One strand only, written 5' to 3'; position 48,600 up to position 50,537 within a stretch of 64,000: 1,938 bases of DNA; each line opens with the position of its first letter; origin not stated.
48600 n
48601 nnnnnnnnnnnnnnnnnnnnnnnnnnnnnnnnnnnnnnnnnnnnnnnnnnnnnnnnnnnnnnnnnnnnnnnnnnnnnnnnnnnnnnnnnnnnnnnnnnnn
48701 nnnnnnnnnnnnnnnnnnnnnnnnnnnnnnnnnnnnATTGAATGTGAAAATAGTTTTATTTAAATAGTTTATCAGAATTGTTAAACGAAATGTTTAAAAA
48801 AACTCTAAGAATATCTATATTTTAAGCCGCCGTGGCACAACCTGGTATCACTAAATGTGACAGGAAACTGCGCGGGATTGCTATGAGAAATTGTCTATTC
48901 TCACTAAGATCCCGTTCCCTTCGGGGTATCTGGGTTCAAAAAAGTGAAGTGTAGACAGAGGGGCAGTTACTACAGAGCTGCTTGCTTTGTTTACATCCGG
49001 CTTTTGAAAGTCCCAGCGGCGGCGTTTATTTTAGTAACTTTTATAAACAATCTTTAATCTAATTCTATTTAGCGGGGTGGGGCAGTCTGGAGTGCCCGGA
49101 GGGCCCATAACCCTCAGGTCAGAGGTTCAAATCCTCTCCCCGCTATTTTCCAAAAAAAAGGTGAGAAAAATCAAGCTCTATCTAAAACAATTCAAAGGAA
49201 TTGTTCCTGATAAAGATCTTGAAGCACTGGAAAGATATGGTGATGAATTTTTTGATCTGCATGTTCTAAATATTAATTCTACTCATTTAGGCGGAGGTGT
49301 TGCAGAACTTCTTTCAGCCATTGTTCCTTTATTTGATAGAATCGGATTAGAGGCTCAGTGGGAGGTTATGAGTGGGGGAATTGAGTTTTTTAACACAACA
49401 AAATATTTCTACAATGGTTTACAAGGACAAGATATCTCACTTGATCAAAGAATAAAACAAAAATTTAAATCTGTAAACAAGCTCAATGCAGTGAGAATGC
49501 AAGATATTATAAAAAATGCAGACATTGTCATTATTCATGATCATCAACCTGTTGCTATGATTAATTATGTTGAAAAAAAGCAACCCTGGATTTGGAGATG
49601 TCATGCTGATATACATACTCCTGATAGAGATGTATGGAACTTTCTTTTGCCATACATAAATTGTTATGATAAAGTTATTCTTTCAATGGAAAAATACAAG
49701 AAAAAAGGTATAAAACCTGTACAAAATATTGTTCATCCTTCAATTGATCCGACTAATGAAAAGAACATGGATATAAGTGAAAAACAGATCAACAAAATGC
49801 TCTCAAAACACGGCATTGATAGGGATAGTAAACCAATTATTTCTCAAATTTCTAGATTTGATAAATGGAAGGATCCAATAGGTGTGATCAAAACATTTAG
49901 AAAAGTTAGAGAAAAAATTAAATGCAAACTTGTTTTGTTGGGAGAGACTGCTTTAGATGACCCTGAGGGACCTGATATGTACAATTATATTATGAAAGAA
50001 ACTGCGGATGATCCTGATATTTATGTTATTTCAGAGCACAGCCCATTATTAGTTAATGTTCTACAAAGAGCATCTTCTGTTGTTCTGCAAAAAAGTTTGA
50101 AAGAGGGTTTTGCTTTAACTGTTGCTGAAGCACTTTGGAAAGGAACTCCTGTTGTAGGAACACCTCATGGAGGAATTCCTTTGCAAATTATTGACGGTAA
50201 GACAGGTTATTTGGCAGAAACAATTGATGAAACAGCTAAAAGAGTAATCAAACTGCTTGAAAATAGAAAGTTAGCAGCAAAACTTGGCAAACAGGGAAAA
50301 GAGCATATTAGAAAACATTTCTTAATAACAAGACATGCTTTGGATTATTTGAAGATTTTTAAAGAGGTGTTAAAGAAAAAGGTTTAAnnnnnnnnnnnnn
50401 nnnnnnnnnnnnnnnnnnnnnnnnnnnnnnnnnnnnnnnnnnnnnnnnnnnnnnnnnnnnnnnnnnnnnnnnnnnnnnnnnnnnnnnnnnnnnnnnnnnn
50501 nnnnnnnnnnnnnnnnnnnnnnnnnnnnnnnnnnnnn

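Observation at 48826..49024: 199-nt tRNA-Ser-like gene with apparently three introns, including a ~70-nt T-loop intron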

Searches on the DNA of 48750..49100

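Call 4: search_rna_families(source=window, start=48750, end=49100, threshold=evalue, max_evalue=10, show_alignments=5)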
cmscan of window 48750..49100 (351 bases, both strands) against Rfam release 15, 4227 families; matches with E-value up to 10: 4.
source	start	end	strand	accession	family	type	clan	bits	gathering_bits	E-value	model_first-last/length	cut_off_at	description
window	48761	48818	-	RF03362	mir-9436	Gene; miRNA;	-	15.2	80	3.4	1-66/66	no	mir-9436 microRNA precursor family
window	48797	48841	-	RF02057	STnc40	Gene; sRNA;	-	14.7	45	7.7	1-70/70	no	Salmonella enterica sRNA STnc40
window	48936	49008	+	RF00994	mir-1255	Gene; miRNA;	-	13.5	63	8.2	1-67/67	no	mir-1255 microRNA precursor family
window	48968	49053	-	RF02216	ZNFX1-AS1_2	Gene; lncRNA;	-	10.2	45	4.1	1-93/93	no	ZNFX1 antisense RNA 1 conserved region 2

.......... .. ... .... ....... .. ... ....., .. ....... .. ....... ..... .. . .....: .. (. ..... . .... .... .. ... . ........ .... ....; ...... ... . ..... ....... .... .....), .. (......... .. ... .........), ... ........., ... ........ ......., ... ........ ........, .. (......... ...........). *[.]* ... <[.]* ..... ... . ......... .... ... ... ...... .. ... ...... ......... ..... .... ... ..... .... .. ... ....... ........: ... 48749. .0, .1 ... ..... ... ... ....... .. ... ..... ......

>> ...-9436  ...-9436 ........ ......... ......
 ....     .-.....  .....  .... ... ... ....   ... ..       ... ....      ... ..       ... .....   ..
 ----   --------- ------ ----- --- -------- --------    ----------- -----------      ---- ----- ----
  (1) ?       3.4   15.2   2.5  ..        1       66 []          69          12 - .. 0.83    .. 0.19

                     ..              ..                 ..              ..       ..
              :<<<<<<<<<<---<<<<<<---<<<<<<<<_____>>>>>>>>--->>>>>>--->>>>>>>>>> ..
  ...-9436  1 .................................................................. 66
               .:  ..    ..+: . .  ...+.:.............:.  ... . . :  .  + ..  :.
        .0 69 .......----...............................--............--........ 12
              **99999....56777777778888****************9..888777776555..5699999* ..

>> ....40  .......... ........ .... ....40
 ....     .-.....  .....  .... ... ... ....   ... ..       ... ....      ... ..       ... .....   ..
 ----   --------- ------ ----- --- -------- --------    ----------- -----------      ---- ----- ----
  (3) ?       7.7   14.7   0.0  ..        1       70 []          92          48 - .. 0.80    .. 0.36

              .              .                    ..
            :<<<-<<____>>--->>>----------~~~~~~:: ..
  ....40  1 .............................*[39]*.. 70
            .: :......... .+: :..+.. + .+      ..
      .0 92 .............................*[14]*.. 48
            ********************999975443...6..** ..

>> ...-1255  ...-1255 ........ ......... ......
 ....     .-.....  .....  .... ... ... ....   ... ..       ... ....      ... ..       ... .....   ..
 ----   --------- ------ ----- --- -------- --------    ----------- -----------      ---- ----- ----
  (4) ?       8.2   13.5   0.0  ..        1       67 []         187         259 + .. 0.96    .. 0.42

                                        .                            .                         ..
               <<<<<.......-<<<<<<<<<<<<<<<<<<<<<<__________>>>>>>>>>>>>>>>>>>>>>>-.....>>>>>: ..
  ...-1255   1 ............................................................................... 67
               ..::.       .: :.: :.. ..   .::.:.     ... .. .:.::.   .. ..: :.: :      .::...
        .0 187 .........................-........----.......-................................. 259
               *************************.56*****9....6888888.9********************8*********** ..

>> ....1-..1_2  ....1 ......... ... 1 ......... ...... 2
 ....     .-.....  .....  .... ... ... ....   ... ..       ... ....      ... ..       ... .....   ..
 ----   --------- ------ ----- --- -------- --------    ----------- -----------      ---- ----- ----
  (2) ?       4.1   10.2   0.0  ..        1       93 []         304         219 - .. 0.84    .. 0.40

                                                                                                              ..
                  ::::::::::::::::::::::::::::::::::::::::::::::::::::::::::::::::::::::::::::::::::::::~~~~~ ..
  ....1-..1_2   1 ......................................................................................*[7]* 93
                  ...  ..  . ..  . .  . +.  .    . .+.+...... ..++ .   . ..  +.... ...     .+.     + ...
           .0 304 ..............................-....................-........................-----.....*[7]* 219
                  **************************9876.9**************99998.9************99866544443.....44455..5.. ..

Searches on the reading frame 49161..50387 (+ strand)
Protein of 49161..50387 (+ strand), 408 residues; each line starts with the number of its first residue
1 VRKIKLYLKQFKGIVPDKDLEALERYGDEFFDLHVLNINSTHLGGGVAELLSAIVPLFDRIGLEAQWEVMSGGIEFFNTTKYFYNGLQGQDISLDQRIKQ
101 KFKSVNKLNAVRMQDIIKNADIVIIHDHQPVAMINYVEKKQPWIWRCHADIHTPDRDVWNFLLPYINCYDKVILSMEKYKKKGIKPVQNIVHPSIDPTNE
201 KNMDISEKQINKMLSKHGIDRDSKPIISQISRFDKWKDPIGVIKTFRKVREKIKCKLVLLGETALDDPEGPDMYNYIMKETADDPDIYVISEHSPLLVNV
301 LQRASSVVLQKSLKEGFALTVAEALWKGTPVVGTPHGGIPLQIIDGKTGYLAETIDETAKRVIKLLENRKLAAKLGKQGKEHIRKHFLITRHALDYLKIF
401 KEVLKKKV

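Call 11: search_protein_families(library=pfam, proteins=[window:49161-50387:+])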
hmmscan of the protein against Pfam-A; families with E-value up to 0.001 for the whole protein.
window:49161-50387:+ (408 aa): 6 families
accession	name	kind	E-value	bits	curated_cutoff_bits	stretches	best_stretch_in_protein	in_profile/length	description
PF21269.3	TreT_GT1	-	9.1e-51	171.8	27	1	37-180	1-143/144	Trehalose synthase, N-terminal domain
PF00534.26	Glycos_transf_1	-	1.7e-24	86.7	26.4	1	222-381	13-171/172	Glycosyl transferases group 1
PF13692.12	Glyco_trans_1_4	-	3.1e-14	53.9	27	1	225-368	2-142/142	Glycosyl transferases group 1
PF13524.12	Glyco_trans_1_2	-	5.5e-06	26.8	25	1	299-393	52-139/144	Glycosyl transferase-like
PF20706.3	GT4-conflict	-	0.00025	20.6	26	1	302-339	279-316/385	Family 4 Glycosyltransferase in conflict systems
PF13439.12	Glyco_transf_4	-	0.00066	20.2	28.5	0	104-173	55-138/170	Glycosyltransferase Family 4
